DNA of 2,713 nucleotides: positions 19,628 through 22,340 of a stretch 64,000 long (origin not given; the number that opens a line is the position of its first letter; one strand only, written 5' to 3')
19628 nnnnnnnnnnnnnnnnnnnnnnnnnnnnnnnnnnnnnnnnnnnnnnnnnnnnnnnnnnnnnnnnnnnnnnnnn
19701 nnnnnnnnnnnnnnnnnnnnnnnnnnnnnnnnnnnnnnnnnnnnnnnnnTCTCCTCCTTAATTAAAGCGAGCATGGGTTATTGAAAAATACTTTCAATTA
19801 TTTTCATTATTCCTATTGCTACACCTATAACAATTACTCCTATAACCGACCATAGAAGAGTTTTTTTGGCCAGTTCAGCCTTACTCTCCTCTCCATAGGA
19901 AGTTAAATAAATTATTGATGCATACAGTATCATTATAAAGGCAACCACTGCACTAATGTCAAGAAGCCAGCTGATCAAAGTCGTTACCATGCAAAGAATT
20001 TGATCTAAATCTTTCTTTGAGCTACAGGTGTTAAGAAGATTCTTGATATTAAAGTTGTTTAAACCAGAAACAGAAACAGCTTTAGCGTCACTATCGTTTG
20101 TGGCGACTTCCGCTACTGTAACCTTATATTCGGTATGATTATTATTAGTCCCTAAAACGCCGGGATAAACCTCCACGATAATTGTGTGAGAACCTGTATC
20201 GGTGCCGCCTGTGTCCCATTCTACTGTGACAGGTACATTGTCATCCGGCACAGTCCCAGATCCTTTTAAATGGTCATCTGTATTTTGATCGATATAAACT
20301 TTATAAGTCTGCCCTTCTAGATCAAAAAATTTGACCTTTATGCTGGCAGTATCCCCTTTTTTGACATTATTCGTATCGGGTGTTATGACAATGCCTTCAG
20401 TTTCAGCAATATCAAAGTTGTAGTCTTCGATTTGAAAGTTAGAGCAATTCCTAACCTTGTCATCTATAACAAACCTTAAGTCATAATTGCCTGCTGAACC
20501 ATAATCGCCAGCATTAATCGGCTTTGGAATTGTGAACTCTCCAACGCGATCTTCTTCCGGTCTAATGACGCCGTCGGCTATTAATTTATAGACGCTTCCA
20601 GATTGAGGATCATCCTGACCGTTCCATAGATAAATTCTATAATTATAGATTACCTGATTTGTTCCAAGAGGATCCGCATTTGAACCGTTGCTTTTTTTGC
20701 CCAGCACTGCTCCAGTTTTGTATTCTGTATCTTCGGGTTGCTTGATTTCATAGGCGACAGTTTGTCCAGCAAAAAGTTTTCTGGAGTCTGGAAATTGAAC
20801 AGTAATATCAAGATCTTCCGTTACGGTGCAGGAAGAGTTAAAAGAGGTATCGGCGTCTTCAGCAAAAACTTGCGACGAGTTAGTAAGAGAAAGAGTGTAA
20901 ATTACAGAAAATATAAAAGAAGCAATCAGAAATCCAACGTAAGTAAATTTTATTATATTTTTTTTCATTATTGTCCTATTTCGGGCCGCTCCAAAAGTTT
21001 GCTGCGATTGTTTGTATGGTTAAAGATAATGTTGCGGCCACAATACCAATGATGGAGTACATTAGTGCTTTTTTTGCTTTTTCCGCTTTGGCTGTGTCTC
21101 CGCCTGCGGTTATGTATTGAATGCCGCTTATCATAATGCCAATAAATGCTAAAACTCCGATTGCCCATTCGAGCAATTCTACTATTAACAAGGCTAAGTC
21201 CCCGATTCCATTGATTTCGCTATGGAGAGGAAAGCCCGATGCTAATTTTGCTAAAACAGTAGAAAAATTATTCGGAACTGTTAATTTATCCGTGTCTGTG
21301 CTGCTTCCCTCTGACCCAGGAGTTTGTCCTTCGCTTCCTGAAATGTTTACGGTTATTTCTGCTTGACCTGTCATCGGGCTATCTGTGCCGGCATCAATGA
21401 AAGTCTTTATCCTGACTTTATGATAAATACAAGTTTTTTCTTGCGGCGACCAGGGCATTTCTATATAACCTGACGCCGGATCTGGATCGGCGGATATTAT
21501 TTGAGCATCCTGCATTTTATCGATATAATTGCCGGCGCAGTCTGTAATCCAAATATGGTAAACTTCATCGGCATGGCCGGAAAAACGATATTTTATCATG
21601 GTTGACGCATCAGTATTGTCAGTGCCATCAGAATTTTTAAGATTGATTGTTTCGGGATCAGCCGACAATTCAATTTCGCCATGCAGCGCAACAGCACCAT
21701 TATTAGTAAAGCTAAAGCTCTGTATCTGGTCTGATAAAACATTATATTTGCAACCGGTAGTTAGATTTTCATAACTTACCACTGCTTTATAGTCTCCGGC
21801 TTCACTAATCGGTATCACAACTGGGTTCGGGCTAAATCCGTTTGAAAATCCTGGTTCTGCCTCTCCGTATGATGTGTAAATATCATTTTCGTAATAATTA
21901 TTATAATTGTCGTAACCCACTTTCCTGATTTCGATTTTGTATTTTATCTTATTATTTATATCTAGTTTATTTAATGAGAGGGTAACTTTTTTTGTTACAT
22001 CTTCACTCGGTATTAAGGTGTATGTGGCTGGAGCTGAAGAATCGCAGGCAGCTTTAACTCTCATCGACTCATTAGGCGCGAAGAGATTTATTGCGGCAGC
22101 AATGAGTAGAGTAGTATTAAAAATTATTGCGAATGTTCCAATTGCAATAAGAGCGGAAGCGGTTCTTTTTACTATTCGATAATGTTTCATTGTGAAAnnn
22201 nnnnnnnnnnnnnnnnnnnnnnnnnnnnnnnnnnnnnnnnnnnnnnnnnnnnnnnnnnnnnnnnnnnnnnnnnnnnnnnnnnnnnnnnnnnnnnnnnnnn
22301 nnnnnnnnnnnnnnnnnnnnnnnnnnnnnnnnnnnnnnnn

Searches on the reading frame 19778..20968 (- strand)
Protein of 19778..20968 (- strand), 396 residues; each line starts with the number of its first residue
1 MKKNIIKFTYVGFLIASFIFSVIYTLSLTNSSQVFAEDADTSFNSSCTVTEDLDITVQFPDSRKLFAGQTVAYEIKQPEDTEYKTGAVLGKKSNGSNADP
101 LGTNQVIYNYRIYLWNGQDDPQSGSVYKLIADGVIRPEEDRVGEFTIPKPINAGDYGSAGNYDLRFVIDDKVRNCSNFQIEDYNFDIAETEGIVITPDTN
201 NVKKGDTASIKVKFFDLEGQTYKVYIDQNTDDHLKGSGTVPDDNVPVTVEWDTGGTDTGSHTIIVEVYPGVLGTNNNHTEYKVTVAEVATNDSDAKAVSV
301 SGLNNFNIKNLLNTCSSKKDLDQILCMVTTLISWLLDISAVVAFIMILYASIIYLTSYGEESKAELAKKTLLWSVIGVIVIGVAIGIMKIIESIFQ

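Call 94: search_protein_families(library=pfam, proteins=[window:19778-20968:-], max_evalue=0.00001)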
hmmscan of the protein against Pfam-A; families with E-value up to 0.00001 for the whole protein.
window:19778-20968:- (396 aa): 1 family
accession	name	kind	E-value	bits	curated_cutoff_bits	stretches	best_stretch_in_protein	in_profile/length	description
PF18895.5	T4SS_pilin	-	1.8e-08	34.8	26.6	1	331-390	12-70/71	Type IV secretion system pilin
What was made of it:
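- On Patescibacteria T4SS gene cluster (monoderm conjugation type): T4SS_pilin ORFs lie at 19778-22190 (call 94).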

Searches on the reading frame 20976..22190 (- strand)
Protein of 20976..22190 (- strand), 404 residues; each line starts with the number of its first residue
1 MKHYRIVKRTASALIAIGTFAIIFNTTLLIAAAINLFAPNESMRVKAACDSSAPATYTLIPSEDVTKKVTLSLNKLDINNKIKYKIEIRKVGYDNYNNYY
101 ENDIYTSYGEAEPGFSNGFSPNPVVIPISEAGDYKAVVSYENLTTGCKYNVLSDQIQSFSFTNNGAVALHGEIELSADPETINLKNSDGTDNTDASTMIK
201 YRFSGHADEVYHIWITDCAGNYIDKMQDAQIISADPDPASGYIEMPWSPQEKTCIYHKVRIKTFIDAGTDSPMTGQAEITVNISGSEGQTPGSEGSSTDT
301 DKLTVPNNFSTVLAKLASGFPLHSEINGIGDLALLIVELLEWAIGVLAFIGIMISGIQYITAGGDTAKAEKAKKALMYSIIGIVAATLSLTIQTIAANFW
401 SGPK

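Call 94: search_protein_families(library=pfam, proteins=[window:20976-22190:-], max_evalue=0.00001)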
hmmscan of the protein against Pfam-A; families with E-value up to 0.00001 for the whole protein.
window:20976-22190:- (404 aa): 1 family
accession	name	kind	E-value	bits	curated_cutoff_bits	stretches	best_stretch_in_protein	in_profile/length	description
PF18895.5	T4SS_pilin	-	4.5e-09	36.7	26.6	1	333-392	9-67/71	Type IV secretion system pilin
